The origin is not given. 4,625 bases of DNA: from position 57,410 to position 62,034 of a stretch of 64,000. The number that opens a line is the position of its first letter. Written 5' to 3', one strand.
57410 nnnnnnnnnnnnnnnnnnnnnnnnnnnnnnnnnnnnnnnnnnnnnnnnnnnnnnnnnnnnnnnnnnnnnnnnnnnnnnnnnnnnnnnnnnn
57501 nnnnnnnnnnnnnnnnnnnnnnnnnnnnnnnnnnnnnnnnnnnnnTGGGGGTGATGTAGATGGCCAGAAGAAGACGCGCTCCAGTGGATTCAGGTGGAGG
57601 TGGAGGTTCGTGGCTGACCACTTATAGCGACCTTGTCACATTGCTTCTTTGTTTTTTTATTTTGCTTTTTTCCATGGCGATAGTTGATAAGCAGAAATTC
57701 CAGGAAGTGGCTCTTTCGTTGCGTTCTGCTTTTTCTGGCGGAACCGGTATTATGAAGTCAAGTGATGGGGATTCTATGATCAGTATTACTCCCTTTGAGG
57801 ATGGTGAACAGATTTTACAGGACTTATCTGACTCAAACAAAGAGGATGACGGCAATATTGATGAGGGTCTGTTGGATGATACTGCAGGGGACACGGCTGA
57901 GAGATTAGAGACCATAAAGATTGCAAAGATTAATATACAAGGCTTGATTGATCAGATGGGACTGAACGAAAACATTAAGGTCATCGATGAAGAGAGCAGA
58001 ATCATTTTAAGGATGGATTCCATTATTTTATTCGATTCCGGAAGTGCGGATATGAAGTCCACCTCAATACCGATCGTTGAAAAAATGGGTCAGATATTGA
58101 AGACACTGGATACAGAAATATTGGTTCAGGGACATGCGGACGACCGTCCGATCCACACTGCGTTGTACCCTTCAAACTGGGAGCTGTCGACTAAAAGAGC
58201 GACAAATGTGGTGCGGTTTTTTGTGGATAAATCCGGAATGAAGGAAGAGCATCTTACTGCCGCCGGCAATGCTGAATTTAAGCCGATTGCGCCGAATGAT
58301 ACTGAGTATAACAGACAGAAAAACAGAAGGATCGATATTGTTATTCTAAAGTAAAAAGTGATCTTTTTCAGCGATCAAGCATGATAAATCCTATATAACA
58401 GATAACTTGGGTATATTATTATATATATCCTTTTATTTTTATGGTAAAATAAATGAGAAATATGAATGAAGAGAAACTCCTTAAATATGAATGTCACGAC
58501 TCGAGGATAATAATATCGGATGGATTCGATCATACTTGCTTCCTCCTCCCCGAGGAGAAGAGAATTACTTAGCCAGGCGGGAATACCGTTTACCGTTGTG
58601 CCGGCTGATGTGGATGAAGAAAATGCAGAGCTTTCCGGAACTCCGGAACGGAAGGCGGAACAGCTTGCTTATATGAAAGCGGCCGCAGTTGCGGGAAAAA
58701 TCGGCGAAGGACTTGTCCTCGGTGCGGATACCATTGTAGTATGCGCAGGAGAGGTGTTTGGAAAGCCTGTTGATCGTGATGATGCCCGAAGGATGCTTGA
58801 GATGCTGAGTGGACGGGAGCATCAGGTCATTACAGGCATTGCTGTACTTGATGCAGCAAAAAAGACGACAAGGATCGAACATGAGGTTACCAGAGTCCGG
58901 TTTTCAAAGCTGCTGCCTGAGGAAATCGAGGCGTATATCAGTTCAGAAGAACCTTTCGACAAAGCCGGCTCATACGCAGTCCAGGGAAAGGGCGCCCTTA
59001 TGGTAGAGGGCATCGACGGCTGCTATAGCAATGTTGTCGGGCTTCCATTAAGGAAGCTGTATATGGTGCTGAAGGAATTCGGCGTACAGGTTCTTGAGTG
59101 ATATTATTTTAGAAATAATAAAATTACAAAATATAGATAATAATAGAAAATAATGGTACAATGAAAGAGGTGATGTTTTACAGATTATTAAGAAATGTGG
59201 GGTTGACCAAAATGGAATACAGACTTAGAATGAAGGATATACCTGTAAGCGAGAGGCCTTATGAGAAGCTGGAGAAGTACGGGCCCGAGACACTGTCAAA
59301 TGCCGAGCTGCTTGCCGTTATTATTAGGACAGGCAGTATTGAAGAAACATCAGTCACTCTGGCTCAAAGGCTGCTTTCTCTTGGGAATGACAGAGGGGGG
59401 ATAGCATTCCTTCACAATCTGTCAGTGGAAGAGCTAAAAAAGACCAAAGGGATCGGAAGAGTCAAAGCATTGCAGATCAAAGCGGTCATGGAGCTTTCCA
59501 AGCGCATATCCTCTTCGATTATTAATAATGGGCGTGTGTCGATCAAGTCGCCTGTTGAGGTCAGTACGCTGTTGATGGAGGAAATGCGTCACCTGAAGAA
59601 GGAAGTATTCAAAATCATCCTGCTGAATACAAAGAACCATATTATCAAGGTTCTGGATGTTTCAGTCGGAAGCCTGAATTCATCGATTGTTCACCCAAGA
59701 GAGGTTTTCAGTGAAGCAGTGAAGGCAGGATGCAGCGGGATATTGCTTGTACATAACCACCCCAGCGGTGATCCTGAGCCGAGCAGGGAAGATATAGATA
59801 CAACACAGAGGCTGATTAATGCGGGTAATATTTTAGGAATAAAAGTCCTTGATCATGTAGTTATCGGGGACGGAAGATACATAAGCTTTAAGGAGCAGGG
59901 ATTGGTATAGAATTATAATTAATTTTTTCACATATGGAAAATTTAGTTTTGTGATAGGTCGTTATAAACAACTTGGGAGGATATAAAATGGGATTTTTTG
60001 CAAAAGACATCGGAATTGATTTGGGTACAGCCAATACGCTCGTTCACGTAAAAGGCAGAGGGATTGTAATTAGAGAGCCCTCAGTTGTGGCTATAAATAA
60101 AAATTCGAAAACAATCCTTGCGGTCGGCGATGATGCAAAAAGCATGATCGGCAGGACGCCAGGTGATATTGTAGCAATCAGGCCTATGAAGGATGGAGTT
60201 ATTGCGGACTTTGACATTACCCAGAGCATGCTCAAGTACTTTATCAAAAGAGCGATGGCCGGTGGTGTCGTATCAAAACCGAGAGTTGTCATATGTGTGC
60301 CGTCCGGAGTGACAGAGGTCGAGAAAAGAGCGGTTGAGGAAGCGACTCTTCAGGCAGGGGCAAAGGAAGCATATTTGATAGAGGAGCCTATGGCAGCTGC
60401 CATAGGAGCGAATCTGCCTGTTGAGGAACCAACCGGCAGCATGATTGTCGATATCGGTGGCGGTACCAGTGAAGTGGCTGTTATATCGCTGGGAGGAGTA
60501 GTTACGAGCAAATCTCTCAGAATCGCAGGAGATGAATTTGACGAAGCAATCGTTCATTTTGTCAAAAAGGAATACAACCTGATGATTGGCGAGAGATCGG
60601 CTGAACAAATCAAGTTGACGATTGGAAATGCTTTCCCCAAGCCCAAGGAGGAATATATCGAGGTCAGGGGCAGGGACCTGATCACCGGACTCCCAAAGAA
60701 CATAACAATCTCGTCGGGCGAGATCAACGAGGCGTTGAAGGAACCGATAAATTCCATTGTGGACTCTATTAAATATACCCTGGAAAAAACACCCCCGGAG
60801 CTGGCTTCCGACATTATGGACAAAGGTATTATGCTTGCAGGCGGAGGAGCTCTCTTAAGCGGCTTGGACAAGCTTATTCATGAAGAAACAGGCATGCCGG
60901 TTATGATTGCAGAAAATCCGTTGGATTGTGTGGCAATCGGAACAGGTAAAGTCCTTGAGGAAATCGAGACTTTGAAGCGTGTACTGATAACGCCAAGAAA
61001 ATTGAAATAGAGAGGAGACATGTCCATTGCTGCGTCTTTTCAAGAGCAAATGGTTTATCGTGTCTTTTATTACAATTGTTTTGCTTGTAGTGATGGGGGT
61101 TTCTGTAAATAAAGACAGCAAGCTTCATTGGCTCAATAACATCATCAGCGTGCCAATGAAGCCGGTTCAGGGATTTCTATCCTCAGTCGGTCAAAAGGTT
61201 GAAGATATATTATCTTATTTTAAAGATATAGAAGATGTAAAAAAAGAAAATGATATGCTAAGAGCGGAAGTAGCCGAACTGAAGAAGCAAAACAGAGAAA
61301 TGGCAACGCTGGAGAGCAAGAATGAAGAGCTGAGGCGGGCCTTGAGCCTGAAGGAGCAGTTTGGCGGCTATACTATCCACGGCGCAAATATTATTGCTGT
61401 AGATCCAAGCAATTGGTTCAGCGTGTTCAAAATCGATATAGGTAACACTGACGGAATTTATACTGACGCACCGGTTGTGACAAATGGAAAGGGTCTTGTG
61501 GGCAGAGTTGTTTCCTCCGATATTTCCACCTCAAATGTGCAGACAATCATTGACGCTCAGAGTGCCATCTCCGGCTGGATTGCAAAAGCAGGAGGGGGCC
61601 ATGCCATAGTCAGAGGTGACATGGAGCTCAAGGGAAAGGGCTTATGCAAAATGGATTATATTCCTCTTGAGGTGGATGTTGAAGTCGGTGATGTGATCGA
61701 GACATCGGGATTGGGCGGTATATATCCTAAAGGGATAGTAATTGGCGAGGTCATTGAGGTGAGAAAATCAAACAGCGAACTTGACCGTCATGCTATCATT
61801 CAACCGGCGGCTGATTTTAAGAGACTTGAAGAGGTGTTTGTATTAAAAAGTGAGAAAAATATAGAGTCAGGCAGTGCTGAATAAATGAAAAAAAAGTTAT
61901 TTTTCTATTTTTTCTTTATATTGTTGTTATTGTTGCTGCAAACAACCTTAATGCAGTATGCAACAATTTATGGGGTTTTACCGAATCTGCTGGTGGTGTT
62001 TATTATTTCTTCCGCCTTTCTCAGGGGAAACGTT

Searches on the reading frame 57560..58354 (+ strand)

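Call 78: search_protein_families(library=pfam, proteins=[window:57560-58354:+], max_evalue=0.000001)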
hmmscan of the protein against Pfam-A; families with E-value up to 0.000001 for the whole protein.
window:57560-58354:+ (264 aa): 2 families
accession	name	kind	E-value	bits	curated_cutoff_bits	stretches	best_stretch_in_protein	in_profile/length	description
PF13677.11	MotB_plug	-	1.5e-21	76.1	24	1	4-58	4-58/58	Membrane MotB of proton-channel complex MotA/MotB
PF00691.25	OmpA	-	3.2e-16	59.9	27.2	1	157-256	1-98/98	OmpA family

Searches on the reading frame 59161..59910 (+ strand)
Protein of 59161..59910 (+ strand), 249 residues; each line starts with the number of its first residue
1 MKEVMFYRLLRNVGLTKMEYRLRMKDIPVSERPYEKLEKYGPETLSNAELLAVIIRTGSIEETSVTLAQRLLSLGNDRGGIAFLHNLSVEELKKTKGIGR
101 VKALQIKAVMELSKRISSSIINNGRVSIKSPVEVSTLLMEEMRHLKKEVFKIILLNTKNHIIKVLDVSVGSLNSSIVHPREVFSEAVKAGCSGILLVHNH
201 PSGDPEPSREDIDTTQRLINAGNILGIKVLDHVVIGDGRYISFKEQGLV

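Call 78: search_protein_families(library=pfam, proteins=[window:59161-59910:+], max_evalue=0.000001)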
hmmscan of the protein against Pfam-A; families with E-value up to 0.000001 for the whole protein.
window:59161-59910:+ (249 aa): 2 families
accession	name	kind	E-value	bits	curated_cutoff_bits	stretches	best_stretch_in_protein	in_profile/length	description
PF04002.20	RadC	-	4.1e-46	156.3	22.1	1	128-248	1-121/121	RadC-like JAB domain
PF20582.4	UPF0758_N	-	1.5e-24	86.3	27.1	1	24-103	1-76/77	UPF0758 N-terminal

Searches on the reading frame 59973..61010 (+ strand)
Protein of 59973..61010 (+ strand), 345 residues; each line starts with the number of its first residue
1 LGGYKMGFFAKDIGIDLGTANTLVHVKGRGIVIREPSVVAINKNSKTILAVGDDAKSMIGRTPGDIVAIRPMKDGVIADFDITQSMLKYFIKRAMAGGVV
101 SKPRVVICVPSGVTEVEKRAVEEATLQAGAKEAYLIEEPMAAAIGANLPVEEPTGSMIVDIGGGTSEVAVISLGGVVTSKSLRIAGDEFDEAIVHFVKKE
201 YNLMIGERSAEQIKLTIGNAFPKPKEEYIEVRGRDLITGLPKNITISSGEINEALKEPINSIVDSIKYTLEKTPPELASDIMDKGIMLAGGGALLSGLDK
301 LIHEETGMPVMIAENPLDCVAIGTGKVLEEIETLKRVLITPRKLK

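Call 78: search_protein_families(library=pfam, proteins=[window:59973-61010:+], max_evalue=0.000001)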
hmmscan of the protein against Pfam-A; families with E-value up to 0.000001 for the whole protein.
window:59973-61010:+ (345 aa): 5 families
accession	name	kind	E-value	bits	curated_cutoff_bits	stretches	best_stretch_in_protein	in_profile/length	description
PF06723.19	MreB_Mbl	-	1.7e-153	510.7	27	1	11-335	2-326/327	MreB/Mbl protein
PF00012.26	HSP70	-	4.2e-14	52.1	20.6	1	104-324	135-368/599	Hsp70 protein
PF14450.12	FtsA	-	3.1e-11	44.2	31.8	1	158-315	2-112/127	Cell division protein FtsA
PF00022.25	Actin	-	1.2e-09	37.7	27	0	36-200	31-190/410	Actin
PF11104.14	PilM_2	-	1.6e-07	31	27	0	285-315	277-307/340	Type IV pilus assembly protein PilM;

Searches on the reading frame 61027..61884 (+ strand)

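Call 78: search_protein_families(library=pfam, proteins=[window:61027-61884:+], max_evalue=0.000001)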
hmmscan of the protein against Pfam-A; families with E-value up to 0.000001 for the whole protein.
window:61027-61884:+ (285 aa): 1 family
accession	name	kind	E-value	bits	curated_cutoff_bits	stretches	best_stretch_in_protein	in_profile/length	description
PF04085.20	MreC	-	2.2e-41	141.5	28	1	122-274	1-147/147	Rod shape-determining protein MreC, barrel core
